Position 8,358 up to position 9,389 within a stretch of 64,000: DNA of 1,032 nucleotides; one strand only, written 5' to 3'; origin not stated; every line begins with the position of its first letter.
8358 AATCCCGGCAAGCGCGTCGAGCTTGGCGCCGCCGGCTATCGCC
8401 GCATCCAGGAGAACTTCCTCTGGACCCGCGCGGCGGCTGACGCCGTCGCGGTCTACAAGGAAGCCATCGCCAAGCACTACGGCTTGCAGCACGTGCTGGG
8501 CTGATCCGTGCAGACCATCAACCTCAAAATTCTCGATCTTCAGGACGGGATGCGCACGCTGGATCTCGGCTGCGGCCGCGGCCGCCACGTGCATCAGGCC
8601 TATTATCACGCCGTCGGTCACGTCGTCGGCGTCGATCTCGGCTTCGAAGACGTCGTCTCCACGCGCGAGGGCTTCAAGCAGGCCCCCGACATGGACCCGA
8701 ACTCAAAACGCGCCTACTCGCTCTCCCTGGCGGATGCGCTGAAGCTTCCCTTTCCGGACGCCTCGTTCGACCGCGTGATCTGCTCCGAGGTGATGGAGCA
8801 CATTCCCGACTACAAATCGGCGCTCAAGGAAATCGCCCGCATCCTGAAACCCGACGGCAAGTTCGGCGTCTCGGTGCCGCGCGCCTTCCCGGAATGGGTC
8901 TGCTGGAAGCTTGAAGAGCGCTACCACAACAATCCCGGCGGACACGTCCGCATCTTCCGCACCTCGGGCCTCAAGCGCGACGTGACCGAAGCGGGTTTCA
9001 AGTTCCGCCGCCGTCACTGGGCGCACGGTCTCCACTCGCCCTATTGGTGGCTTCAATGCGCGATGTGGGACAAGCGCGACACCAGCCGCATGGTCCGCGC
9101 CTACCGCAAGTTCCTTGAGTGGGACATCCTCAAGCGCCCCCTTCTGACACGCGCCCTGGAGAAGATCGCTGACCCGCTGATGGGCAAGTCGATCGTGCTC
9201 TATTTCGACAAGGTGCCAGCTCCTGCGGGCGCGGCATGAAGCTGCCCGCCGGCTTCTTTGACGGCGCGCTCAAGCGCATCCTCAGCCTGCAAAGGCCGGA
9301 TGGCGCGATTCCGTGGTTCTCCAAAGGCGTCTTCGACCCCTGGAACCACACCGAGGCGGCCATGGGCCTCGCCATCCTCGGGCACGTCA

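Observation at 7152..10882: Complete methylmannose-polysaccharide-like (ManT/OmT/MmpH/MeT1) gene cluster in an alphaproteobacterium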

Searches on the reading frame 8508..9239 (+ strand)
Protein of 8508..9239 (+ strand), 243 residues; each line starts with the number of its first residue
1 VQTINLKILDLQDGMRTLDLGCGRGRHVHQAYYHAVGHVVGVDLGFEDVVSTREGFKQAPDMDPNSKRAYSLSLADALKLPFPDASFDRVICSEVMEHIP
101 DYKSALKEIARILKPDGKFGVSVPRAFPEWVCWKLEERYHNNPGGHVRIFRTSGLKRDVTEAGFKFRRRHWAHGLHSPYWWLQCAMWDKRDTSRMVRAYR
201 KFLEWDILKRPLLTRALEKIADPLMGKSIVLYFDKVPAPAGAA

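Call 3: search_protein_families(library=pfam, proteins=[window:8508-9239:+], max_evalue=0.01)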
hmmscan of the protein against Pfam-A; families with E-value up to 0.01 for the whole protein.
window:8508-9239:+ (243 aa): 13 families
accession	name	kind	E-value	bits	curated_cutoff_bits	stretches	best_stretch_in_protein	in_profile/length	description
PF13489.12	Methyltransf_23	-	2e-21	76.9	27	1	11-165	20-160/164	Methyltransferase domain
PF08241.18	Methyltransf_11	-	4.7e-21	75.7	21.2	1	18-119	1-93/95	Methyltransferase domain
PF13847.12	Methyltransf_31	-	1.1e-18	67.8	27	1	12-131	2-122/145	Methyltransferase domain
PF13649.12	Methyltransf_25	-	4.5e-17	63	27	1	18-117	2-97/97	Methyltransferase domain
PF08242.18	Methyltransf_12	-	2.2e-11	44.8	30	1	18-119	1-98/98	Methyltransferase domain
PF01209.24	Ubie_methyltran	-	8.1e-09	35.6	20.1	1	10-120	44-150/233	ubiE/COQ5 methyltransferase family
PF02353.26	CMAS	-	9.1e-09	35.5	27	1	4-119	53-162/273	Mycolic acid cyclopropane synthetase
PF03141.22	Methyltransf_29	-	0.00089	18.4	23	1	76-125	171-221/506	Putative S-adenosyl-L-methionine-dependent methyltransferase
PF07021.18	MetW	-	0.0019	18.3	21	0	81-130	70-115/193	Methionine biosynthesis protein MetW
PF20922.3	Anamorsin_N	-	0.0028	17.8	27.1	1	80-121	45-87/163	Anamorsin, N-terminal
PF01728.25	FtsJ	-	0.0033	17.8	24.1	1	11-53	19-62/181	FtsJ-like methyltransferase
PF01135.25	PCMT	-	0.0043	17.3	20.3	1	2-101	62-157/210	Protein-L-isoaspartate(D-aspartate) O-methyltransferase (PCMT)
PF05148.21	Methyltransf_8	-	0.0092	16.3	27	0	74-121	110-156/219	Hypothetical methyltransferase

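Call 4: search_protein_families(library=ncbifam, proteins=[window:8508-9239:+], max_evalue=0.01)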
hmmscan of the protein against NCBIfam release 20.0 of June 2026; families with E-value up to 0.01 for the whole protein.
window:8508-9239:+ (243 aa): 38 families (the best 25 are shown)
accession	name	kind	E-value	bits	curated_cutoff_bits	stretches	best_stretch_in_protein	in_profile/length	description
NF045667.1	MTase_DVU1556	equivalog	1.9e-15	56.9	155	1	6-122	15-120/213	DVU_1556 family methyltransferase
NF041537.1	ArsM_AhpD_UU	exception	4.1e-14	52.1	510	1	11-120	74-179/345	arsenite methyltransferase/AhpD domain selenoprotein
NF041536.1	ArsM_DUF2284_UU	exception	1.2e-13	50.3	575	1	10-120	73-179/459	arsenite methyltransferase/DUF2284 domain selenoprotein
NF001243.0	PRK00216.1-4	equivalog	1.1e-12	47.8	235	1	6-133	40-162/237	demethylmenaquinone methyltransferase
NF047649.1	MTase_UXPK_star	exception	4.3e-12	45.6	460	1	11-120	75-180/283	methyltransferase/UXPK-star double selenoprotein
TIGR02752.1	MenG_heptapren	equivalog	5.3e-12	45.8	419.85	1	6-134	38-161/231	demethylmenaquinone methyltransferase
TIGR01934.1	MenG_MenH_UbiE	subfamily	1.5e-11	44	158.35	1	11-121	37-141/223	ubiquinone/menaquinone biosynthesis methyltransferase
NF001241.0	PRK00216.1-2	equivalog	7.2e-11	42.2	327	1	7-122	45-148/231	demethylmenaquinone methyltransferase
NF008823.0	PRK11873.1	subfamily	8.8e-11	41.8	263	1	8-122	72-182/272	arsenite methyltransferase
NF001244.0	PRK00216.1-5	equivalog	1.8e-10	40.5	216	1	8-121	43-153/236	bifunctional demethylmenaquinone methyltransferase/2-methoxy-6-polyprenyl-1,4-benzoquinol methylase UbiE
TIGR01983.1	UbiG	equivalog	2.4e-10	40.1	102.95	1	13-122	49-152/228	bifunctional 2-polyprenyl-6-hydroxyphenol methylase/3-demethylubiquinol 3-O-methyltransferase UbiG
NF040539.1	AST_met_ArsM_2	exception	3.5e-10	40.1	240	1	12-119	55-161/262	putative arsinothricin biosynthesis methyltransferase ArsM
NF001240.0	PRK00216.1-1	equivalog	3.7e-09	36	378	1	7-119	57-166/251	bifunctional demethylmenaquinone methyltransferase/2-methoxy-6-polyprenyl-1,4-benzoquinol methylase UbiE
NF045823.1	PthPhpthDimycoMt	equivalog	4.9e-09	35.7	300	1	75-134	120-179/256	phthiotriol/phenolphthiotriol dimycocerosates methyltransferase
NF052510.1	methyltran_MpqE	exception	5.9e-09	35.6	335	1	7-119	40-149/234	methyl-plastoquinone biosynthesis methyltransferase MpqE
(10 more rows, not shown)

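Call 7: search_solved_structures(query=window:8508-9239:+, max_evalue=0.001, show_alignments=1)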
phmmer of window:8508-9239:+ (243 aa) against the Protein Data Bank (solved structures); distinct sequences matched with E-value up to 0.001: 28.
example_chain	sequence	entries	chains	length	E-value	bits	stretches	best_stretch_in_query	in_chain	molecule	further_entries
3bus_A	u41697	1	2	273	1.3e-13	54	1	6-121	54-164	Methyltransferase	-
6uv6_A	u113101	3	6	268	7.6e-13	51.5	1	15-121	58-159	D-glucose O-methyltransferase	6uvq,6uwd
8zc8_A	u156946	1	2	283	1.8e-12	50.3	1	11-119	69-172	MitM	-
21zq_A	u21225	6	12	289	1.8e-12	50.3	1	11-119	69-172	MitM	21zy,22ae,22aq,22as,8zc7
1xxl_A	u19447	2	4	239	1e-11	47.8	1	7-121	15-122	YcgJ protein | ycgJ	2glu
4ine_A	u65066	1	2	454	6.3e-09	38.7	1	8-121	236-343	Protein PMT-2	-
1vl5_A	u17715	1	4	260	4.8e-08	35.8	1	8-175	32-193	unknown conserved protein BH2331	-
5wp5_A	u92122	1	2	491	9.6e-08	34.8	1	9-120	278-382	Phosphomethylethanolamine N-methyltransferase 2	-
4pne_A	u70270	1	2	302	9.7e-08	34.8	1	11-122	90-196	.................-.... protein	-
3mgg_A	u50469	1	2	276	1.3e-07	34.4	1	13-120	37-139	Methyltransferase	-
5gm1_A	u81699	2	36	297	2.2e-07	33.6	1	7-119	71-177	O-methylransferase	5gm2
7v6h_A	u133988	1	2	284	2.4e-07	33.5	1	11-121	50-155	Cyclopropane fatty-acyl-phospholipid synthase-like methyltransferase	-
3bkw_A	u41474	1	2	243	7.7e-07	31.8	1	12-123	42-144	S-adenosylmethionine dependent methyltransferase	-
6uak_A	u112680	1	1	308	8e-07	31.8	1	11-119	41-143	SAM dependent methyltransferase LahSB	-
5wp4_A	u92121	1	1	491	1e-06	31.4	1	9-122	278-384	Phosphoethanolamine N-methyltransferase 1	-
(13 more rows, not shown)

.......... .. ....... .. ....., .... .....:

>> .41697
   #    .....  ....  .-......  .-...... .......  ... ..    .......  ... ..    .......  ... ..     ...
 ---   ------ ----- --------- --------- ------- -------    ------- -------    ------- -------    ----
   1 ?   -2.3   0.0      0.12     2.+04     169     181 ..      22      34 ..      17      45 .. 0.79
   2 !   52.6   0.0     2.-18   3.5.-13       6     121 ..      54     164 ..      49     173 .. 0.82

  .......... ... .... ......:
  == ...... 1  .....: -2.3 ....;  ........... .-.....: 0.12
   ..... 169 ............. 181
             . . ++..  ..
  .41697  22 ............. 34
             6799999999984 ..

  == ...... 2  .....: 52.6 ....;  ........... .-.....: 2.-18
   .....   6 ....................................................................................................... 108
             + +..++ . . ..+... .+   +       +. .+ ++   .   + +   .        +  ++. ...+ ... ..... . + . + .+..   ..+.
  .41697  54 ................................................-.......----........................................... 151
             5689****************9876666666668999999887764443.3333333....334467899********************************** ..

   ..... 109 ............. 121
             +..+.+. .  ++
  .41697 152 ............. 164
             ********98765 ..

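Call 52: find_homologous_proteins(query=window:8508-9239:+, max_evalue=1e-20)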
Query window:8508-9239:+ (243 aa): 4910 proteins with E <= 1e-20 among 5645 candidates; the best 120 are listed.
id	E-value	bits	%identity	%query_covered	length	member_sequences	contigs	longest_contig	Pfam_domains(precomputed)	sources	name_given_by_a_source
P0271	4.0e-159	546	98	97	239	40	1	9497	PF13847.13,PF13489.13,PF02353.27,PF13649.13,PF01209.25,PF08241.19,PF08242.19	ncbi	-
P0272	6.8e-141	486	83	98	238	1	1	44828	PF13847.13,PF13489.13,PF02353.27,PF13649.13,PF01209.25,PF08241.19,PF08242.19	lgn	-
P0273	1.7e-138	478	82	98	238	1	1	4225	PF13847.13,PF13489.13,PF02353.27,PF13649.13,PF01135.26,PF01209.25,PF08241.19,PF08242.19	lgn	-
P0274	1.9e-138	478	83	98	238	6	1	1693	PF13847.13,PF13489.13,PF02353.27,PF13649.13,PF01209.25,PF08241.19,PF08242.19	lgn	-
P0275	2.4e-138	478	82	98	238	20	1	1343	PF13847.13,PF13489.13,PF02353.27,PF13649.13,PF01135.26,PF01209.25,PF08241.19,PF08242.19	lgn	-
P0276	1.0e-137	476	83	97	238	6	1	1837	PF13847.13,PF13489.13,PF02353.27,PF13649.13,PF01209.25,PF08241.19,PF08242.19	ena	-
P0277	5.6e-137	473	82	98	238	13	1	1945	PF13847.13,PF13489.13,PF02353.27,PF13649.13,PF01209.25,PF08241.19,PF08242.19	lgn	-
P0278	1.4e-133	462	79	98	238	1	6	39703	PF13847.13,PF13489.13,PF02353.27,PF13649.13,PF01209.25,PF08241.19,PF08242.19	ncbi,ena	-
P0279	1.9e-120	419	74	98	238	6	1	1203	PF13847.13,PF13489.13,PF13649.13,PF01209.25,PF08241.19,PF08242.19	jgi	-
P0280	5.5e-111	388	68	97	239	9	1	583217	PF13847.13,PF13489.13,PF02353.27,PF13649.13,PF01209.25,PF08241.19,PF08242.19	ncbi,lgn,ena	-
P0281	9.2e-111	387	66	98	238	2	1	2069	PF07021.19,PF13847.13,PF13489.13,PF02353.27,PF13649.13,PF01209.25,PF08241.19,PF08242.19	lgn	-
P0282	7.2e-110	384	68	100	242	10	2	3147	PF13847.13,PF13489.13,PF02353.27,PF13649.13,PF01209.25,PF08241.19,PF08242.19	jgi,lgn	jgi:ubiquinone/menaquinone biosynthesis C-methylase UbiE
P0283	1.1e-108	380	66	98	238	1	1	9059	PF13847.13,PF13489.13,PF02353.27,PF13649.13,PF01209.25,PF08241.19,PF08242.19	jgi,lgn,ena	-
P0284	1.5e-108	380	66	98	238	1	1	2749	PF13847.13,PF13489.13,PF02353.27,PF13649.13,PF01209.25,PF08241.19,PF08242.19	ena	-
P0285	2.8e-108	379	66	98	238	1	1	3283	PF13847.13,PF13489.13,PF02353.27,PF13649.13,PF01209.25,PF08241.19,PF08242.19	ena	-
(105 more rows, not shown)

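Call 54: find_encoding_contigs(protein=P0271, flank=10000, max_places=3)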
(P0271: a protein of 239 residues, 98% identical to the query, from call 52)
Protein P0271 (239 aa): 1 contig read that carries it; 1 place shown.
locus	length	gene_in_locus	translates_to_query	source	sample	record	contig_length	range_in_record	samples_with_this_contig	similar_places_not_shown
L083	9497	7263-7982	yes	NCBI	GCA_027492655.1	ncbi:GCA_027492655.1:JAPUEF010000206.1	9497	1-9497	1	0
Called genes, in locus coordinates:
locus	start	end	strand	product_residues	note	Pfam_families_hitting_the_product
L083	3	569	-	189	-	?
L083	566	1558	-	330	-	PF08240:ADH_N, PF00107:ADH_zinc_N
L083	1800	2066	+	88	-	PF06233:Usg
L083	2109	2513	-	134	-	PF04828:GFA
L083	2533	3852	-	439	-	PF01979:Amidohydro_1, PF12890:DHOase (weak), PF07969:Amidohydro_3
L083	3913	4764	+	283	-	PF01571:GCV_T, PF25455:Beta-barrel_CAF17_C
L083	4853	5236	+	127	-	PF00903:Glyoxalase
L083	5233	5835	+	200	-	PF03352:Adenine_glyco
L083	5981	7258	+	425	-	PF13439:Glyco_transf_4, PF13579:Glyco_trans_4_4, PF20706:GT4-conflict, PF00534:Glycos_transf_1, PF13692:Glyco_trans_1_4, PF13524:Glyco_trans_1_2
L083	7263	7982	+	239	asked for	PF01209:Ubie_methyltran, PF02353:CMAS, PF13489:Methyltransf_23, PF13847:Methyltransf_31, PF08241:Methyltransf_11, PF08242:Methyltransf_12, PF13649:Methyltransf_25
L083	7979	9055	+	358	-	-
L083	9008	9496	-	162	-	?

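Call 60: predict_structure(alignment_id=A3)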
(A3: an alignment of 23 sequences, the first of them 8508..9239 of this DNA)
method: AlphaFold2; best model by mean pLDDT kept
length: 243 residues; sequences in the alignment: 23
mean_pLDDT: 91.6   pTM: 0.88
mean pLDDT of the five models: 91.6, 90.8, 90.5, 90.3, 89.7
residues with pLDDT >= 90: 179; 70-90: 58; 50-70: 5; < 50: 1
segments of 3 or more residues with pLDDT < 50: none
pLDDT, mean of each block of 10 residues (from residue 1): 87 97 93 95 94 92 89 95 97 93 97 97 92 91 81 95 96 90 93 93 86 87 91 87 51
secondary structure, 60 per line:
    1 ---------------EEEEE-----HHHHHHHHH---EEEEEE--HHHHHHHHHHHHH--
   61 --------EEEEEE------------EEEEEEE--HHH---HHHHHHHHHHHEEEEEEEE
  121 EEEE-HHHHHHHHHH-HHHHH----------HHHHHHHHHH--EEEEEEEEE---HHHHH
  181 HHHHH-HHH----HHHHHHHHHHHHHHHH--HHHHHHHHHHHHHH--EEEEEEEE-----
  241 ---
elements in order: E16-20 H26-34 E38-43 H46-58 E69-74 E87-93 H102-112 E113-124 H126-135 H137-141 H152-161 E164-172 H176-185 H194-209 H212-225 E228-235

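Call 62: fold_search(model_id=the predicted structure, library=pdb)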
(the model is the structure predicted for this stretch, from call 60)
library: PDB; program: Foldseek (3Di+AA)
matches with E <= 10: 1949; with E <= 0.001: 1584
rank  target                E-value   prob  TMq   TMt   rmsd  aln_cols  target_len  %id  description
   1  3bus_B                2.3e-18  1.00  0.64  0.65   5.6       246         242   22  Crystal Structure of RebM (released 2008-03-25)
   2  6uv6_C                1.9e-17  1.00  0.63  0.58   6.5       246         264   22  AtmM with bound rebeccamycin analogue (released 2020-11-25)
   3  6uvq_A                3.0e-17  1.00  0.63  0.59   6.1       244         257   20  Crystal structure of Apo AtmM (released 2020-11-25)
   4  6uv6_A                3.0e-17  1.00  0.62  0.57   6.3       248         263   20  AtmM with bound rebeccamycin analogue (released 2020-11-25)
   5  5gm1_E                3.9e-17  1.00  0.64  0.56   7.1       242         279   21  Crystal structure of methyltransferase TleD complexed with SAH (released 2016-09-28)
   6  3bus_A                8.3e-17  1.00  0.64  0.63   5.6       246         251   22  Crystal Structure of RebM (released 2008-03-25)
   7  4pne_B                9.5e-17  1.00  0.62  0.56   6.6       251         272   20  Crystal Structure of the [4+2]-Cyclase SpnF (released 2015-02-18)
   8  4pne_A                1.1e-16  1.00  0.62  0.56   6.4       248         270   20  Crystal Structure of the [4+2]-Cyclase SpnF (released 2015-02-18)
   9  5gm1_B                2.3e-16  1.00  0.65  0.57   6.5       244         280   21  Crystal structure of methyltransferase TleD complexed with SAH (released 2016-09-28)
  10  1xxl_A                5.4e-16  1.00  0.62  0.64   8.4       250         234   19  The crystal structure of YcgJ protein from Bacillus subitilis at 2.1 A resolution (released 2004-11-23)
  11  5gm2_M                5.7e-16  1.00  0.64  0.59   7.0       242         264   22  Crystal structure of methyltransferase TleD complexed with SAH and teleocidin A1 (released 2016-09-28)
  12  5gm2_G                5.7e-16  1.00  0.63  0.58   6.4       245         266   22  Crystal structure of methyltransferase TleD complexed with SAH and teleocidin A1 (released 2016-09-28)
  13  5gm1_C                6.5e-16  1.00  0.64  0.56   7.0       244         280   20  Crystal structure of methyltransferase TleD complexed with SAH (released 2016-09-28)
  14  8zc7_B                1.0e-15  1.00  0.61  0.56   7.9       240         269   20  Crystallographic analysis of MitM, which catalyzes the post-mitosane modification in mitomycin biosynthesis (released 2024-11-27)
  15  5gm2_N                1.2e-15  1.00  0.62  0.56   7.3       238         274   21  Crystal structure of methyltransferase TleD complexed with SAH and teleocidin A1 (released 2016-09-28)
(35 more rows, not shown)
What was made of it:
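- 8508..9239 (+): pMeT3-like class I SAM-dependent methyltransferase, the predicted sugar 3-O-methyltransferase. In the AF2 model (pLDDT 91.6) the nearest solved folds are the sugar O-methyltransferases RebM and AtmM (calls 60, 62).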
